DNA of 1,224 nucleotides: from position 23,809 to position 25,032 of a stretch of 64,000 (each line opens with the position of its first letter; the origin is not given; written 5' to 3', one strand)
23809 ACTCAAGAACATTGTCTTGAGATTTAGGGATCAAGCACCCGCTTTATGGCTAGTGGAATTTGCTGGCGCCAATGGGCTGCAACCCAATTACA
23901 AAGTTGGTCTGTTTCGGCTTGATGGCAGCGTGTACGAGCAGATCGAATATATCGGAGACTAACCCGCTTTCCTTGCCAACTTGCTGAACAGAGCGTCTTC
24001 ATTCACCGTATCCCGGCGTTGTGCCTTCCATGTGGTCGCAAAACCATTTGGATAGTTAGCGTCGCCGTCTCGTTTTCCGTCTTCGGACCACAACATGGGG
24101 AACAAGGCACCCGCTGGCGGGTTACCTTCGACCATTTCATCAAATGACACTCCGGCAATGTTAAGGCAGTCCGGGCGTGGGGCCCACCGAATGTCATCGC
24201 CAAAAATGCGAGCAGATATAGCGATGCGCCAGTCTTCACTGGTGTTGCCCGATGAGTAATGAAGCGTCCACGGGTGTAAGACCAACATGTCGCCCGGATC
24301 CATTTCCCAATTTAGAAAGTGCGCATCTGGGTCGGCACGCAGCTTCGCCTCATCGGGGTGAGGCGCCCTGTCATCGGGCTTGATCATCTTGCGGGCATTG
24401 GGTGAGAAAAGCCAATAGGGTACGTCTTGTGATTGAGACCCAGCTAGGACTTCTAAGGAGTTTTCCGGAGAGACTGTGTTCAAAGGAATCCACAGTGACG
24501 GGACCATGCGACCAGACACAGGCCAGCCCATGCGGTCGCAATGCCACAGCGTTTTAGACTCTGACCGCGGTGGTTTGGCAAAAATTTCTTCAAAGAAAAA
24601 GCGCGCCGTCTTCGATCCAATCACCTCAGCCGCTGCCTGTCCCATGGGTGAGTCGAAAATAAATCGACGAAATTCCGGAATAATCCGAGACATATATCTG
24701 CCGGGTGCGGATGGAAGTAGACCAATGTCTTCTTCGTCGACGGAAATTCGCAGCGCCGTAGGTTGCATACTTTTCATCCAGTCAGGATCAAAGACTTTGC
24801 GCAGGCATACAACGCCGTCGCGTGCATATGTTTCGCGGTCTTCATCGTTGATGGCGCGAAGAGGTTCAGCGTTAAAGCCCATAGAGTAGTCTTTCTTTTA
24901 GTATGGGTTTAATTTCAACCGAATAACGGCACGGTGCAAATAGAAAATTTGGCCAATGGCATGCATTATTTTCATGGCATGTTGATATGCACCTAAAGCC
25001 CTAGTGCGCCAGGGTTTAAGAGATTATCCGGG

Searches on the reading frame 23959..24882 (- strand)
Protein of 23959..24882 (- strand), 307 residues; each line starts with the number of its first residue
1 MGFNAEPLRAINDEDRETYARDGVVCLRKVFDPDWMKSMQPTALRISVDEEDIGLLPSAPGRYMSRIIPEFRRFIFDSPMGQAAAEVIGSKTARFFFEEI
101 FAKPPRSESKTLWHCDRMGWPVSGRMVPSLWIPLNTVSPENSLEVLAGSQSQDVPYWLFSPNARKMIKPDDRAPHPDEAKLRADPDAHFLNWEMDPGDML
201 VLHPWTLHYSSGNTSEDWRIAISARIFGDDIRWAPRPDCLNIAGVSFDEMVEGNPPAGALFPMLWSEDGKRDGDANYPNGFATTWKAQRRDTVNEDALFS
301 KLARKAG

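Call 10: search_protein_families(library=ncbifam, proteins=[window:23959-24882:-], max_evalue=0.01)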
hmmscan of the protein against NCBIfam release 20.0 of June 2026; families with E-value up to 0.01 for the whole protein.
window:23959-24882:- (307 aa): 1 family
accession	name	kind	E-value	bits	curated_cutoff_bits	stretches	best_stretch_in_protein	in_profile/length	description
NF045813.1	DxPntBtaHylase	equivalog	0.00044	19.7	550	1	87-220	110-241/285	1-deoxypentalenic acid 11-beta-hydroxylase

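Call 11: search_protein_families(library=pfam, proteins=[window:23959-24882:-], max_evalue=0.01)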
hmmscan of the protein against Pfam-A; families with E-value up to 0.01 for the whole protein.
window:23959-24882:- (307 aa): 1 family
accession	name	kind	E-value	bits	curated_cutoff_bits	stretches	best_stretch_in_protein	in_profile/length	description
PF05721.19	PhyH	-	2.8e-19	70.7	22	1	19-221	1-213/213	Phytanoyl-CoA dioxygenase (PhyH)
